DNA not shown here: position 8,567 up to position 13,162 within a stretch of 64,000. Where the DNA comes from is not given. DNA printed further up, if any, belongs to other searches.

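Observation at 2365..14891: LacI-linked seven-gene beta-mannan/glucomannan operon built around a non-Sus outer-membrane capture apparatus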

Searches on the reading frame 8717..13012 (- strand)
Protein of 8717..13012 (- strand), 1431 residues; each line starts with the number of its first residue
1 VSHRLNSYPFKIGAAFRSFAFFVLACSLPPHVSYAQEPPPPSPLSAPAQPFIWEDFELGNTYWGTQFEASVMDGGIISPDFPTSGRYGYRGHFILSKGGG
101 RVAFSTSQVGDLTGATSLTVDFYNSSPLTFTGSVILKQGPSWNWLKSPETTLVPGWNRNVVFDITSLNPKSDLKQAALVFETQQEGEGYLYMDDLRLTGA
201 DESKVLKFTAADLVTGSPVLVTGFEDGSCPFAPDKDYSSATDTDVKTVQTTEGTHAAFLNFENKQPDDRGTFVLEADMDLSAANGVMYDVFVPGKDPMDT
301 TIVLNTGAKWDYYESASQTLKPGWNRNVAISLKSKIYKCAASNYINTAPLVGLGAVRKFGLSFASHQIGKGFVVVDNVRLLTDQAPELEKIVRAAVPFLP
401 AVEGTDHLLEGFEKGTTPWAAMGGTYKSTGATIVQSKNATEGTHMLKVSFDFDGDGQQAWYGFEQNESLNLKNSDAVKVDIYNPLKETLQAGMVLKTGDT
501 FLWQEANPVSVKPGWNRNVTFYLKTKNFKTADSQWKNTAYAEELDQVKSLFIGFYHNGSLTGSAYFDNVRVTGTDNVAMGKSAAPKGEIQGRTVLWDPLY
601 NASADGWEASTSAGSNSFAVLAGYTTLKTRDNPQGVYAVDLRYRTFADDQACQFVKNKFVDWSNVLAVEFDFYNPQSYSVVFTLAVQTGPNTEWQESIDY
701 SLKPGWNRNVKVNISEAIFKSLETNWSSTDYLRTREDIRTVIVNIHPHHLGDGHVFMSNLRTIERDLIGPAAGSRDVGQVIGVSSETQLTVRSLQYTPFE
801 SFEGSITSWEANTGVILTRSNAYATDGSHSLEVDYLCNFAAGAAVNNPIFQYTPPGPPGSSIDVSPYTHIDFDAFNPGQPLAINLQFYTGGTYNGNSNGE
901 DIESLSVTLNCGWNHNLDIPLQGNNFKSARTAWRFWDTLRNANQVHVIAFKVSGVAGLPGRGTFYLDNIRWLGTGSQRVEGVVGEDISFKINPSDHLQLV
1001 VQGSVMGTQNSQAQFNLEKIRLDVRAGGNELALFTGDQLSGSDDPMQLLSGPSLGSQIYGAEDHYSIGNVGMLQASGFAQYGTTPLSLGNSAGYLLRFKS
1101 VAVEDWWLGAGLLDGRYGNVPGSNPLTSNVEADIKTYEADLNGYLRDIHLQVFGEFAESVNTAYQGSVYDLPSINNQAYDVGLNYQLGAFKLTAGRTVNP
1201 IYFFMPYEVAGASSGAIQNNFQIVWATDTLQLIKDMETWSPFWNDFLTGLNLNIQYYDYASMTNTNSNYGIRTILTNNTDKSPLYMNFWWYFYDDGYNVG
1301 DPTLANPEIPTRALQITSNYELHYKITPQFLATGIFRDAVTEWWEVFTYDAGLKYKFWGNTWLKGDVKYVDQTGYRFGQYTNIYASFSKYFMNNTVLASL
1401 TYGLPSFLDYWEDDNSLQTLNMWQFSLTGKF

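Call 4: search_protein_families(library=pfam, proteins=[window:8717-13012:-], max_evalue=0.01)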
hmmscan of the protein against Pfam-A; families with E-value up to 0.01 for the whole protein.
window:8717-13012:- (1431 aa): 1 family
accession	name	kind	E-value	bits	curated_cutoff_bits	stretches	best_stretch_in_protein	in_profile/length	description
PF21253.3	Mann_GBD_bact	-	1.5e-14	54.8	27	2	411-523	2-111/143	Mannanase, galactose-binding domain-like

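Call 5: search_protein_families(library=ncbifam, proteins=[window:8717-13012:-], max_evalue=0.01)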
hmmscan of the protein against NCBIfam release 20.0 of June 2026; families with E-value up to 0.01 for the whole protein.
window:8717-13012:- (1431 aa): 0 families

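Call 9: find_homologous_proteins(query=window:8717-13012:-, max_evalue=0.001)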
Query window:8717-13012:- (1431 aa): 13 proteins with E <= 0.001 among 8000 candidates.
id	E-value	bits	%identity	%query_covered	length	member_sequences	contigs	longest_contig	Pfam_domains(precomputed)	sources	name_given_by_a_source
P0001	0.0e+0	3166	100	95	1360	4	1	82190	PF21253.4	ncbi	-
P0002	0.0e+0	2464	75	97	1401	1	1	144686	PF21253.4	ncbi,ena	-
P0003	0.0e+0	2423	77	93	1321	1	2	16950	PF21253.4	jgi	jgi:hypothetical protein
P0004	0.0e+0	2399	71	99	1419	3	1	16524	PF21253.4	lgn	-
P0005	0.0e+0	1750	55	97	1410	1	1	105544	PF21253.4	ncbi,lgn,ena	-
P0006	0.0e+0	1748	56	95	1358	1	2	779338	PF21253.4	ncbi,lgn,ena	-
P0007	0.0e+0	1738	55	97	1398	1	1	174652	PF21253.4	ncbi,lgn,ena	-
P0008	0.0e+0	1224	43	99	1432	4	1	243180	PF21253.4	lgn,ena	-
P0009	0.0e+0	1053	38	97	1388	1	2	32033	PF21253.4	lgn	-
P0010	0.0e+0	1050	39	97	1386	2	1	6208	PF21253.4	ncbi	-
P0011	0.0e+0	1034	39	97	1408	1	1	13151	PF21253.4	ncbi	-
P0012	0.0e+0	1033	39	97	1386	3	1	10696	PF21253.4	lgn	-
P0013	4.4e-85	304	27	59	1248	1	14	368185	PF21253.4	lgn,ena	-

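Call 10: find_encoding_contigs(protein=P0001, flank=10000, max_places=3)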
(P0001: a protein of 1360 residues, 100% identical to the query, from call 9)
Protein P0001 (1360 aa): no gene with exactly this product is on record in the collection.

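Call 11: find_encoding_contigs(protein=P0006, flank=10000, max_places=3)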
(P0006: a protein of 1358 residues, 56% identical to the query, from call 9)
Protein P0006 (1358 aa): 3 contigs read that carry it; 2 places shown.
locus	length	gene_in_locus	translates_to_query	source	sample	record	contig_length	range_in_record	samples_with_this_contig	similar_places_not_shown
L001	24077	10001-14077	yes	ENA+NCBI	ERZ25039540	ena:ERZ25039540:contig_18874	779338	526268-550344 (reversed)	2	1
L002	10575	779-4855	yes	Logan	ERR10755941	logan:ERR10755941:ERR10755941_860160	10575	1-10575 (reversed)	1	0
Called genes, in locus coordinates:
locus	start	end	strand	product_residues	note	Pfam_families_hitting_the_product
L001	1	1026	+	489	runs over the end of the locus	-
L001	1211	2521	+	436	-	-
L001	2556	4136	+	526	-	PF12891:Glyco_hydro_44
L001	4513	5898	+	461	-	-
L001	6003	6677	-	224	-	PF00106:adh_short, PF13561:adh_short_C2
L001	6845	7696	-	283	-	PF00106:adh_short, PF08659:KR, PF13561:adh_short_C2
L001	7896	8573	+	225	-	-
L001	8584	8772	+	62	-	PF14255:Zn_ribbon_21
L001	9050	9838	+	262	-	-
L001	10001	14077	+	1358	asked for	PF21253:Mann_GBD_bact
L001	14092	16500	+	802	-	PF26410:GH5_mannosidase, PF00150:Cellulase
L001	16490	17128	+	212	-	-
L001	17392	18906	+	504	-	PF00150:Cellulase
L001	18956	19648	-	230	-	PF01810:LysE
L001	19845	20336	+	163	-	PF00731:AIRC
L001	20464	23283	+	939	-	PF00311:PEPcase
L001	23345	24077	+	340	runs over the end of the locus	PF01300:Sua5_yciO_yrdC, PF03481:Sua5_C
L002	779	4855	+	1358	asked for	PF21253:Mann_GBD_bact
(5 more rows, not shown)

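Call 13: find_related_loci(query=A1, collection=genome_contigs, flank=10000)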
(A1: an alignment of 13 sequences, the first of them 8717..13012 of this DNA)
Query A1 (1431 aa) in genome_contigs; peptide patterns used: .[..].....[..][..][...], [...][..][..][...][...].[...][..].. (x = any residue, [..] = any of these).
93 stretches matched a pattern; 14 encode a relative of the query (tblastn E <= 1e-3); 13 distinct loci.
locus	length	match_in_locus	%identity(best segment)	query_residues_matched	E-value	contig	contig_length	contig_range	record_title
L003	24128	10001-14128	75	46-1431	0e+0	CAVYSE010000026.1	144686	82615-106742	MAG: candidate division FCPU426 bacterium isolate MFD05580.bin.1.91 genome assembly, contig: contig_51774, whole genome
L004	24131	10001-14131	56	48-1431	0e+0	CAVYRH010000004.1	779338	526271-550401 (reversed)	MAG: uncultured proteobacterium isolate MFD05512.bin.1.167 genome assembly, contig: contig_18874, whole genome shotgun s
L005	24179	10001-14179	55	44-1431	0e+0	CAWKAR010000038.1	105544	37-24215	MAG: candidate division FCPU426 bacterium isolate MFD03726.bin.1.149 genome assembly, contig: contig_43434, whole genome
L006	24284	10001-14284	43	16-1431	0e+0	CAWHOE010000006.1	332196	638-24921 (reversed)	MAG: candidate division FCPU426 bacterium isolate MFD01223.bin.2.21 genome assembly, contig: contig_106670, whole genome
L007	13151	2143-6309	39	45-1431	0e+0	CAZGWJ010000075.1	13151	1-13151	MAG TPA_asm: uncultured bacterium isolate binchicken_co273_249 genome assembly, contig: NODE_5173_length_13151_cov_5.373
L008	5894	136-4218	38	51-1431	0e+0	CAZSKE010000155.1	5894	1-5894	MAG TPA_asm: uncultured bacterium isolate SRP192927_co7_443 genome assembly, contig: NODE_31554_length_5894_cov_4.242850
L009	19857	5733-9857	55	44-1431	0e+0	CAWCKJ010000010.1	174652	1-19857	MAG: candidate division FCPU426 bacterium isolate MFD01231.bin.1.41 genome assembly, contig: contig_30351, whole genome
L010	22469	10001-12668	67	20-1008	0e+0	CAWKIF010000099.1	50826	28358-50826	MAG: candidate division FCPU426 bacterium isolate MFD04780.bin.2.20 genome assembly, contig: contig_37342, whole genome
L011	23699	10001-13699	26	47-1431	6e-91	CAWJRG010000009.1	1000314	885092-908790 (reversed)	MAG: uncultured bacterium isolate MFD03726.bin.1.65 genome assembly, contig: contig_7, whole genome shotgun sequence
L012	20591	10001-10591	30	44-970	7e-17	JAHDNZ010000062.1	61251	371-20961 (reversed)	MAG: Bacillota bacterium isolate SL1-B34.1 k141_281236, whole genome shotgun sequence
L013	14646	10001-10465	33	278-970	1e-7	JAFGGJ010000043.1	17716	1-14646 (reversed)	MAG: Planctomycetota bacterium isolate Zod_Metabat.1381 k87_5311070, whole genome shotgun sequence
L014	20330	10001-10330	27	803-926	1e-5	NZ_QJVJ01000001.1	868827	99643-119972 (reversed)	Paenibacillus flagellatus strain DXL2 contig1, whole genome shotgun sequence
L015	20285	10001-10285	28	815-922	2e-4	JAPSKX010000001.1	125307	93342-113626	MAG: Paenibacillus sp. isolate RH52_bin.063 NODE_82_length_125307_cov_2.254178, whole genome shotgun sequence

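Call 16: search_solved_structures(query=A1, max_evalue=1, show_alignments=0)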
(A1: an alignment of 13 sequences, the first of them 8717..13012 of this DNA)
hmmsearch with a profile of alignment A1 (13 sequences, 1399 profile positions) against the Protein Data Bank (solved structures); distinct sequences matched with E-value up to 1: 2.
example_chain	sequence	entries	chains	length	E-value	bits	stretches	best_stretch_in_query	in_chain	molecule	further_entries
1pmh_X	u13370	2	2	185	0.00069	20.2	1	789-940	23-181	beta-1,4-mannanase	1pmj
2m7o_A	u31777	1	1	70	0.61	10.4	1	83-128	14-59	uncharacterized protein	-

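Call 57: find_encoding_contigs(protein=P0013, flank=10000, max_places=2)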
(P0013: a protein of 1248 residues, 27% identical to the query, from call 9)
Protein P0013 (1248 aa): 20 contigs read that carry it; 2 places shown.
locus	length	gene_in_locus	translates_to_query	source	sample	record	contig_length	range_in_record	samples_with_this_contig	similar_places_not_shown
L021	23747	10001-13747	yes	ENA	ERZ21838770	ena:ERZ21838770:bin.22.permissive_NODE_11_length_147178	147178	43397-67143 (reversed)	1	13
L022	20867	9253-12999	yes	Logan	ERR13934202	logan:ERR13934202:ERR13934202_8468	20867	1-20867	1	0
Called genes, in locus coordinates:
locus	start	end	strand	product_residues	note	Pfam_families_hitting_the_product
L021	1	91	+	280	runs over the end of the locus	PF00763:THF_DHG_CYH, PF02882:THF_DHG_CYH_C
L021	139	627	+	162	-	PF01467:CTP_transf_like, PF08218:Citrate_ly_lig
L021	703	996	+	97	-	PF00216:Bac_DNA_binding, PF18291:HU-HIG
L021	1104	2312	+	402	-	PF16258:DUF4912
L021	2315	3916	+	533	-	PF03065:Glyco_hydro_57, PF09210:BE_C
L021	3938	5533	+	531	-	PF02554:CstA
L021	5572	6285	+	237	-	-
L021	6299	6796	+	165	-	PF01035:DNA_binding_1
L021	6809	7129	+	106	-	-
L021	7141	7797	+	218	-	PF11967:RecO_N, PF02565:RecO_C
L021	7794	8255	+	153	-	PF00877:NLPC_P60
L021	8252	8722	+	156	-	PF00877:NLPC_P60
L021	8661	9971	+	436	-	-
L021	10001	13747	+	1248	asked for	PF21253:Mann_GBD_bact (faint)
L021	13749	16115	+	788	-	PF26410:GH5_mannosidase, PF00150:Cellulase, PF13204:Apiosidase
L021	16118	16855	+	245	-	-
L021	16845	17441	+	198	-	PF00753:Lactamase_B, PF12706:Lactamase_B_2 (faint)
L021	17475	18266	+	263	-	PF12697:Abhydrolase_6, PF00561:Abhydrolase_1, PF12146:Hydrolase_4 (faint)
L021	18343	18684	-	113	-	PF00543:P-II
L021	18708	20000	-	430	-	PF00909:Ammonium_transp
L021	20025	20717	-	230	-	-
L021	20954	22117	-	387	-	PF02310:B12-binding, PF04055:Radical_SAM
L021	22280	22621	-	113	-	PF00543:P-II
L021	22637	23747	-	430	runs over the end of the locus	PF00909:Ammonium_transp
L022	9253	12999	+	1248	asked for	PF21253:Mann_GBD_bact (faint)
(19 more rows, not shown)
